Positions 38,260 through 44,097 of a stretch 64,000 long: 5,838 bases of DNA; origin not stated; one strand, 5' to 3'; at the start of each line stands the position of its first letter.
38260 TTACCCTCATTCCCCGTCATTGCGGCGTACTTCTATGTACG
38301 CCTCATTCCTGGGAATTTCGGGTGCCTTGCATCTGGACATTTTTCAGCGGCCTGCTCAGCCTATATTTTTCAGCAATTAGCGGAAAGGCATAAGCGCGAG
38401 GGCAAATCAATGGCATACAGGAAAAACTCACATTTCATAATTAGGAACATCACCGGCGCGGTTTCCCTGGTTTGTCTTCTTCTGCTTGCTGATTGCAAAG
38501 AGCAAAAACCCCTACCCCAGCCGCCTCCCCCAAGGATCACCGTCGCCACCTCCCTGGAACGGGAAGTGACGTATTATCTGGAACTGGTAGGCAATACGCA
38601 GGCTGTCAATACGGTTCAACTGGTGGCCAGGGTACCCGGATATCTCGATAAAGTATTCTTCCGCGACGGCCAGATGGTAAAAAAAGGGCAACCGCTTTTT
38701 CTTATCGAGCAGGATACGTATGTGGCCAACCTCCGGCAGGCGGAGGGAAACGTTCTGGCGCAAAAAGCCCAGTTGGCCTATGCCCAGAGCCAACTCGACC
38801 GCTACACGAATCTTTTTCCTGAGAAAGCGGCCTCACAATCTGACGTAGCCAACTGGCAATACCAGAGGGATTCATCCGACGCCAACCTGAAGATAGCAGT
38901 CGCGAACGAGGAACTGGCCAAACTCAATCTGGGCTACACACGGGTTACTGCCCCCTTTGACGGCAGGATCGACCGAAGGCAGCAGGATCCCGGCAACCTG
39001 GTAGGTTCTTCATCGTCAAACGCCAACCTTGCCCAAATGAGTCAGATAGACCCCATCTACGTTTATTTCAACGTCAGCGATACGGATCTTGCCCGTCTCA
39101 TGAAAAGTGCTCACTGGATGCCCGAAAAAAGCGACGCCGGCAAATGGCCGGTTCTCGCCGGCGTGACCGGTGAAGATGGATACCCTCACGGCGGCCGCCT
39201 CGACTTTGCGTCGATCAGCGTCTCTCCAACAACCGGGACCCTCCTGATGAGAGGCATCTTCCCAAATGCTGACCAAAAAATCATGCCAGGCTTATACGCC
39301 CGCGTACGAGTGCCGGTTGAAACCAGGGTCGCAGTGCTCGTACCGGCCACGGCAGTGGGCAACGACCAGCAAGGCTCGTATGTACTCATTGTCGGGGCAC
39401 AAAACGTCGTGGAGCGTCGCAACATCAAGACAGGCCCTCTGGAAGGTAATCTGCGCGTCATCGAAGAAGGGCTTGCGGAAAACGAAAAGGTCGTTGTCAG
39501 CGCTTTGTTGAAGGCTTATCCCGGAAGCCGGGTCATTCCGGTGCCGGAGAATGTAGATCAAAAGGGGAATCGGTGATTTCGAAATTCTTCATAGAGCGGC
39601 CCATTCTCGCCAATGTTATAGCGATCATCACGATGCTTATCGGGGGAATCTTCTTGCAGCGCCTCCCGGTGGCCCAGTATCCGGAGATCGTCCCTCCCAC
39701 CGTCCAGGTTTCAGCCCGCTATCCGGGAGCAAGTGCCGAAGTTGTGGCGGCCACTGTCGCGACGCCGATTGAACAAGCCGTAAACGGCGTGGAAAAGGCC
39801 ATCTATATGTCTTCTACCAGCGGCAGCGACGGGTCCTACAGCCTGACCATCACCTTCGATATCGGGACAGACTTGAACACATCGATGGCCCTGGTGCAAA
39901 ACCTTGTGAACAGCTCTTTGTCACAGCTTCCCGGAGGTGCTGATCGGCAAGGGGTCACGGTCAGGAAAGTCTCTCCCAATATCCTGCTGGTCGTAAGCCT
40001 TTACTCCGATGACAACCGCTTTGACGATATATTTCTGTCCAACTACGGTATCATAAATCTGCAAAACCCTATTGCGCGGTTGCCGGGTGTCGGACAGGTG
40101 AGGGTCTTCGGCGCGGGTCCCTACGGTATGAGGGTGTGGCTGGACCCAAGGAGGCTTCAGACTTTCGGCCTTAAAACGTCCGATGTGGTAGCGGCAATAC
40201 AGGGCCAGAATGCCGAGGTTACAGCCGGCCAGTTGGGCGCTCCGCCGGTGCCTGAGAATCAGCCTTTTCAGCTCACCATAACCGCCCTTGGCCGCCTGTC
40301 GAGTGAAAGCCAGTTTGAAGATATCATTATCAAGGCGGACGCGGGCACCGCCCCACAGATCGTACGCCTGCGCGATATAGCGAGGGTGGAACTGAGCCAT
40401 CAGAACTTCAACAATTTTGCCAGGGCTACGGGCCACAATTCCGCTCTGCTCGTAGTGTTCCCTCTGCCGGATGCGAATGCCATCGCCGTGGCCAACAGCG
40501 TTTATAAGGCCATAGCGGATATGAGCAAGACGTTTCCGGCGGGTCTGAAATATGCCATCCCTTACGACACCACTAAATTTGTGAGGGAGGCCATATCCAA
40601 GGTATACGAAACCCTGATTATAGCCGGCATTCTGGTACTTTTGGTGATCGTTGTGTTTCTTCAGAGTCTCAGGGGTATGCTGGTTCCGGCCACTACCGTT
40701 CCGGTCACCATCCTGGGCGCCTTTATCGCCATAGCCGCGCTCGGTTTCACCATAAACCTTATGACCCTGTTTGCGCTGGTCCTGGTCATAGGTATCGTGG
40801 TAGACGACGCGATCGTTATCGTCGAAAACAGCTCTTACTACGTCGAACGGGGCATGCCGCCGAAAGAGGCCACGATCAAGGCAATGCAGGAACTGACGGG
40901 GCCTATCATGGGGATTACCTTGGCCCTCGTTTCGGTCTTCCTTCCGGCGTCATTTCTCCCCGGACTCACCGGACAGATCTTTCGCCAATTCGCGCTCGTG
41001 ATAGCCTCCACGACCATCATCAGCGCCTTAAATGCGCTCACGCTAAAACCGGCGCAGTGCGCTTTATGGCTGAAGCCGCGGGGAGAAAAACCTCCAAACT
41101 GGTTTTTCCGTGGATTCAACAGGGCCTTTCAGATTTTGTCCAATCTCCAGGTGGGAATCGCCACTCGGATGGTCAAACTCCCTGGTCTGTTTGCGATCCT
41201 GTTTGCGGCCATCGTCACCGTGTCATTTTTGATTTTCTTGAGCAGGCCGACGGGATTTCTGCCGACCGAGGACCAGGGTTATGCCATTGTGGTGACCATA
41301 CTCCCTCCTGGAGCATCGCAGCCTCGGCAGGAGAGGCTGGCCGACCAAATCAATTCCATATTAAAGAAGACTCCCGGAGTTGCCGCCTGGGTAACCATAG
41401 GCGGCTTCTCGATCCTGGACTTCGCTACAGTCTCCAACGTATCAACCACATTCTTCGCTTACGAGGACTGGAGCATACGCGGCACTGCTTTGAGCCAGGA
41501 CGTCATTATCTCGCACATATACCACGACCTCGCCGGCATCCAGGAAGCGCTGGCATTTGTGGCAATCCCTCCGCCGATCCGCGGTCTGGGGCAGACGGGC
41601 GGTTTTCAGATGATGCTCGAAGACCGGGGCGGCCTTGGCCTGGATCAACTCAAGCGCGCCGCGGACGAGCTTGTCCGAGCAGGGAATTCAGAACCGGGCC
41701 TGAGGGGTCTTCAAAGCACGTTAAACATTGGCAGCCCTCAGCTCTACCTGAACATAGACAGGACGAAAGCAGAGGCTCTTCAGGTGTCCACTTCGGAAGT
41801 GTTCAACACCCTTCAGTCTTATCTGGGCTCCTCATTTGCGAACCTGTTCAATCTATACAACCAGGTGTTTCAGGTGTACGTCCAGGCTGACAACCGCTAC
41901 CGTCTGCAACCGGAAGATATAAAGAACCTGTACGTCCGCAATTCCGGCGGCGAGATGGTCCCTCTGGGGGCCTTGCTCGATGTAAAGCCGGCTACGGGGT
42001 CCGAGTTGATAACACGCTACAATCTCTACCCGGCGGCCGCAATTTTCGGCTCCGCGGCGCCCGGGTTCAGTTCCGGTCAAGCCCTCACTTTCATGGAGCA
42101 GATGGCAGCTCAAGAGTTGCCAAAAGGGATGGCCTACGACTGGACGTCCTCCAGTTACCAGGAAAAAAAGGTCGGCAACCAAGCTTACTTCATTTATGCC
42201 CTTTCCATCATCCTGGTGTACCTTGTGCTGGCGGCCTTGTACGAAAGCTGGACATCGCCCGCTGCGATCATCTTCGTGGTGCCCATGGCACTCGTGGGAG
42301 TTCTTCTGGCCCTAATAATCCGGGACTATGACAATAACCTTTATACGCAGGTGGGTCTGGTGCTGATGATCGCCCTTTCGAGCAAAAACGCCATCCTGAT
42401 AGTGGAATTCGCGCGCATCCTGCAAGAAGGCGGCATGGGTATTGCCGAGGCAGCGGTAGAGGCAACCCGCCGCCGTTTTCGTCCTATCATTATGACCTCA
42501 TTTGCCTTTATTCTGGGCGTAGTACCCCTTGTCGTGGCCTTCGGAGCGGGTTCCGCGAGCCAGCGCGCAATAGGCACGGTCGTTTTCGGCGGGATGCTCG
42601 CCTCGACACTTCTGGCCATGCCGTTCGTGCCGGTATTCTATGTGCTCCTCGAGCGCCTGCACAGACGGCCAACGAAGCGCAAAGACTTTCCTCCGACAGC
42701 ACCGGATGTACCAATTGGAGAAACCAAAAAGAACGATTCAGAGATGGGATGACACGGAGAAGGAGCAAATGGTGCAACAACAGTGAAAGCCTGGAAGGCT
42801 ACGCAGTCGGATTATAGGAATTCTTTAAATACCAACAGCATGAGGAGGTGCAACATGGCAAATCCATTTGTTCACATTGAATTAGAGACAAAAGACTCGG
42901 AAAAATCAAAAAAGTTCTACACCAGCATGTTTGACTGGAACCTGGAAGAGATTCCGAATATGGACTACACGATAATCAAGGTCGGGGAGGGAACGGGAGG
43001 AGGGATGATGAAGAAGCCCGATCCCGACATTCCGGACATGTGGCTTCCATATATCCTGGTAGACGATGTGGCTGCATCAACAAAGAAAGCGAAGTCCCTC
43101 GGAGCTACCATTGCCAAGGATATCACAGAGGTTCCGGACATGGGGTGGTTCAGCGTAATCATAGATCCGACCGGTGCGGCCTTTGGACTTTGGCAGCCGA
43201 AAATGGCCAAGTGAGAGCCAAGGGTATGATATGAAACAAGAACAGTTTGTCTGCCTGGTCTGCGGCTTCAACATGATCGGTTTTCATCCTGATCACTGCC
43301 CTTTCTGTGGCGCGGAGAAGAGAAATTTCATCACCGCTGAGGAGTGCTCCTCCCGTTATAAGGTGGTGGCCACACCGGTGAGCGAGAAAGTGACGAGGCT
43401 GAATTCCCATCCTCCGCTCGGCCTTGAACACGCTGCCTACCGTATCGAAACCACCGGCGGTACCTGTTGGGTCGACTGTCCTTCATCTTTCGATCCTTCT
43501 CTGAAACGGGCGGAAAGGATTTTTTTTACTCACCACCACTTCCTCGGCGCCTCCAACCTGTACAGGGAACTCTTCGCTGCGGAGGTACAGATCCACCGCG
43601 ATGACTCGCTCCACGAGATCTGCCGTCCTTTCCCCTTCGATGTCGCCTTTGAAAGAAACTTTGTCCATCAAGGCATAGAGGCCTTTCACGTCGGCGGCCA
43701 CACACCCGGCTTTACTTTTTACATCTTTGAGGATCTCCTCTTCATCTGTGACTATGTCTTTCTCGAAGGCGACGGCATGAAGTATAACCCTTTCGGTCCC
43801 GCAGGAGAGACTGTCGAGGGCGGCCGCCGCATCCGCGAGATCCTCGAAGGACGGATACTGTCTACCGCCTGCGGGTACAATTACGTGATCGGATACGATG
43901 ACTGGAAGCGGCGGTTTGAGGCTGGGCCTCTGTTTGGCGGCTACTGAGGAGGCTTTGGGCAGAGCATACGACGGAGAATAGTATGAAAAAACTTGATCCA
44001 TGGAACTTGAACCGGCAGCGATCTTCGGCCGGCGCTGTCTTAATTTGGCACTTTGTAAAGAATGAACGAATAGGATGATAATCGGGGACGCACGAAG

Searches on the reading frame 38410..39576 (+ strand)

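Call 16: search_protein_families(library=ncbifam, proteins=[window:38410-39576:+], max_evalue=1e-10)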
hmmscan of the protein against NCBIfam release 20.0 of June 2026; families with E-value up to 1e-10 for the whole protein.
window:38410-39576:+ (388 aa): 15 families
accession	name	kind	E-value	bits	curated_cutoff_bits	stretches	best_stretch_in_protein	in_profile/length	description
TIGR01730.1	RND_mfp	subfamily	2.9e-77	259.8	94.9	1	44-375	2-319/322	efflux RND transporter periplasmic adaptor subunit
NF045904.1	RND-peri-MexE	equivalog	7.8e-70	235.7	714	1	16-377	10-368/390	multidrug efflux RND transporter periplasmic adaptor subunit MexE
NF000272.2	OqxA_adapt_sub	exception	3.9e-67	226.9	835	1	10-372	10-374/391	multidrug efflux RND transporter periplasmic adaptor subunit OqxA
NF033138.2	RND-peri-MexC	equivalog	1.4e-56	192.2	625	1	12-379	5-373/375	MexC family multidrug efflux RND transporter periplasmic adaptor subunit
NF007132.1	PRK09578.1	equivalog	3.5e-55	187.3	512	1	16-382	12-380/396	MexX/AxyX family multidrug efflux RND transporter periplasmic adaptor subunit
NF008589.1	PRK11556.1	equivalog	2e-51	175.1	391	1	39-375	55-385/392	MdtA/MuxA family multidrug efflux RND transporter periplasmic adaptor subunit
NF033834.1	RND_adapt_MexA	exception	2.2e-51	175.1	750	1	19-380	14-363/373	multidrug efflux RND transporter periplasmic adaptor subunit MexA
NF011604.1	PRK15030.1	equivalog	1.4e-47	162.6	765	1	41-375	38-373/397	multidrug efflux RND transporter periplasmic adaptor subunit AcrA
NF007362.0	PRK09859.1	equivalog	2.6e-36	125.6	738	1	21-374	13-368/385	multidrug transporter subunit MdtE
TIGR00999.1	8a0102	subfamily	6.6e-25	87.7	319.3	1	87-364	1-265/271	CzcB/NccB family metal efflux transporter periplasmic adaptor subunit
NF002939.0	PRK03598.1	equivalog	4.6e-15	55.6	393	0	54-150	31-125/332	secretion protein HlyD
NF008606.0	PRK11578.1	equivalog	5.7e-14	52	342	1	42-231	35-238/371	macrolide transporter subunit MacA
NF007850.1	PRK10559.1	equivalog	7.1e-13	48.3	400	1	67-229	39-197/303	p-hydroxybenzoic acid efflux pump subunit AaeA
TIGR00998.1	8a0101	subfamily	7.8e-13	48.1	390.8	0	121-230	161-255/334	EmrA/EmrK family multidrug efflux transporter periplasmic adaptor subunit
NF007785.0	PRK10476.1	equivalog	2.4e-12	46.3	376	0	67-128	47-108/347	multidrug transporter subunit MdtN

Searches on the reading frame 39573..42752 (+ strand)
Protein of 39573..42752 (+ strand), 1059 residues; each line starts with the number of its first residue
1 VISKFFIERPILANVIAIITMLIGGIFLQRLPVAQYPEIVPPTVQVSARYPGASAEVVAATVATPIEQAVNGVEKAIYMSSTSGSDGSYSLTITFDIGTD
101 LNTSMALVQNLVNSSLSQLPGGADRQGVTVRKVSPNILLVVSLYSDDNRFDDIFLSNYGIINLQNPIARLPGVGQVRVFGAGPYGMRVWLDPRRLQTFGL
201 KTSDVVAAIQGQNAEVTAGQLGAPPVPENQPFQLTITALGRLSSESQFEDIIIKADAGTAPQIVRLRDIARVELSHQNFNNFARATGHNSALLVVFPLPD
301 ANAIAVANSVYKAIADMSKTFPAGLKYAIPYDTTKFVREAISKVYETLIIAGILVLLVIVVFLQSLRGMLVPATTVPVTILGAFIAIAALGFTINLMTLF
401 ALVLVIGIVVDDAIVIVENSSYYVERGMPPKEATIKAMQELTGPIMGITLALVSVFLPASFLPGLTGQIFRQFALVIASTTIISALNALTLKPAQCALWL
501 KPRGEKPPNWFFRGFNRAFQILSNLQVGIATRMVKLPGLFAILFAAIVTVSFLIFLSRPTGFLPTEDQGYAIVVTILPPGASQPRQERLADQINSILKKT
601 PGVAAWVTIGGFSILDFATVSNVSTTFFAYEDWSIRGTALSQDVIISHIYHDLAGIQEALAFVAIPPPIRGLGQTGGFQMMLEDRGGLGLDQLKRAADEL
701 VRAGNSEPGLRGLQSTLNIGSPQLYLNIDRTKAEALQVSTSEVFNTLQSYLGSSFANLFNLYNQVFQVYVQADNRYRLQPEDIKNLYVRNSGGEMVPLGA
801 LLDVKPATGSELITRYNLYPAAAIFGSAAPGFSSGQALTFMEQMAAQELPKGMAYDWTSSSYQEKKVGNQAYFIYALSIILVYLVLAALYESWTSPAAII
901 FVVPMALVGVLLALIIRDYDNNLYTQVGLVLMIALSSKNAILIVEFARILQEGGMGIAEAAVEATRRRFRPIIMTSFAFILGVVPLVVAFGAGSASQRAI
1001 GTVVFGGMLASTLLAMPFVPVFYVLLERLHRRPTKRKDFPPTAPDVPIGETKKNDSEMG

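Call 16: search_protein_families(library=ncbifam, proteins=[window:39573-42752:+], max_evalue=1e-10)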
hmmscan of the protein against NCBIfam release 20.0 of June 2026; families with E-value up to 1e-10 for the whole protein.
window:39573-42752:+ (1059 aa): 11 families
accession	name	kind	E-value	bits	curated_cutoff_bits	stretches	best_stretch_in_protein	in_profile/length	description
NF000282.2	RND_permease_1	subfamily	0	1244.5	1250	1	3-1028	1-1029/1029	multidrug efflux RND transporter permease subunit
TIGR00915.1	2A0602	subfamily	0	1121.9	940.35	1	3-1040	2-1042/1050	efflux RND transporter permease subunit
NF000037.1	RND_perm_OqxB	exception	4e-280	932.1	2200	1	2-1037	3-1046/1050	multidrug efflux RND transporter permease subunit OqxB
NF007131.0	PRK09577.1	equivalog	5.6e-279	928.2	1768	1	3-1037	2-1033/1045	multidrug efflux RND transporter permease subunit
NF007842.1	PRK10555.1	equivalog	1.2e-272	907.4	1854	1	3-1035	2-1033/1036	multidrug efflux RND transporter permease AcrD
NF011706.2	PRK15127.1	equivalog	8.9e-262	871.4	2150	1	3-1032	2-1035/1049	multidrug efflux RND transporter permease subunit AcrB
NF033617.1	RND_permease_2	subfamily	9.4e-234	778.6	1250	1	3-1028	1-1009/1009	multidrug efflux RND transporter permease subunit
NF007133.0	PRK09579.1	equivalog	2.5e-166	555.1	1763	1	3-1033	4-1009/1017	multidrug efflux RND transporter permease subunit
NF007905.0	PRK10614.1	equivalog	1.7e-137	459.7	1774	1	5-1037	6-1019/1025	multidrug efflux RND transporter permease subunit MdtC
NF007798.0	PRK10503.1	equivalog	2.1e-125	419.6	1584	1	3-1036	13-1032/1040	MdtB/MuxB family multidrug efflux RND transporter permease subunit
TIGR00914.1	2A0601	subfamily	4.1e-87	293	701.45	1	12-1033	15-1042/1051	CusA/CzcA family heavy metal efflux RND transporter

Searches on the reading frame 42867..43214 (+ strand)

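Call 41: search_protein_families(library=pfam, proteins=[window:42867-43214:+], max_evalue=0.01)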
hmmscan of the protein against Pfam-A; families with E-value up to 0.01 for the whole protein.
window:42867-43214:+ (115 aa): 3 families
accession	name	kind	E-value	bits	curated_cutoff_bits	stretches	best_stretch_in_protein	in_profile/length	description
PF22677.2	Ble-like_N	-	3.8e-10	39.8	24.5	1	1-40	2-41/41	Bleomycin resistance protein-like N-terminal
PF00903.31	Glyoxalase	-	8e-08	33.1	20.6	1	2-106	3-119/121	Glyoxalase/Bleomycin resistance protein/Dioxygenase superfamily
PF18029.7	Glyoxalase_6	-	0.00029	21.9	23.6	1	4-107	2-104/106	Glyoxalase-like domain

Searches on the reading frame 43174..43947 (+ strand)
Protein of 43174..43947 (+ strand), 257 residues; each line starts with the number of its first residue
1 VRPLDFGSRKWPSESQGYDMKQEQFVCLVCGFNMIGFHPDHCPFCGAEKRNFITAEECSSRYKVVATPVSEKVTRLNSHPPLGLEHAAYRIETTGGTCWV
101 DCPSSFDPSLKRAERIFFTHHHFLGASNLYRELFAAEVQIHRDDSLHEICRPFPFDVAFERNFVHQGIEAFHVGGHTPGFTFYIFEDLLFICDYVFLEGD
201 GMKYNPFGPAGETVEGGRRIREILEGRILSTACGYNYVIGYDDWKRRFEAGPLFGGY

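Call 35: search_protein_families(library=pfam, proteins=[window:43174-43947:+], max_evalue=0.001)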
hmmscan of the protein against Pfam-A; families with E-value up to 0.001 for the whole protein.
window:43174-43947:+ (257 aa): 1 family
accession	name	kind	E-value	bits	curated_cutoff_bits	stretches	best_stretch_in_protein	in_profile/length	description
PF21349.2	RUBY_RBDX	-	5.7e-05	22.9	26.5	1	25-52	1-29/30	Rubrerythrin, rubredoxin-like domain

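Call 41: search_protein_families(library=pfam, proteins=[window:43213-43947:+], max_evalue=0.01)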
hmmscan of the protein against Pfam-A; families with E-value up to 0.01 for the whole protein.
window:43213-43947:+ (244 aa): 1 family
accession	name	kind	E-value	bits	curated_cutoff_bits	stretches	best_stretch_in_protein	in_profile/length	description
PF21349.2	RUBY_RBDX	-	5.3e-05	23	26.5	1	12-39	1-29/30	Rubrerythrin, rubredoxin-like domain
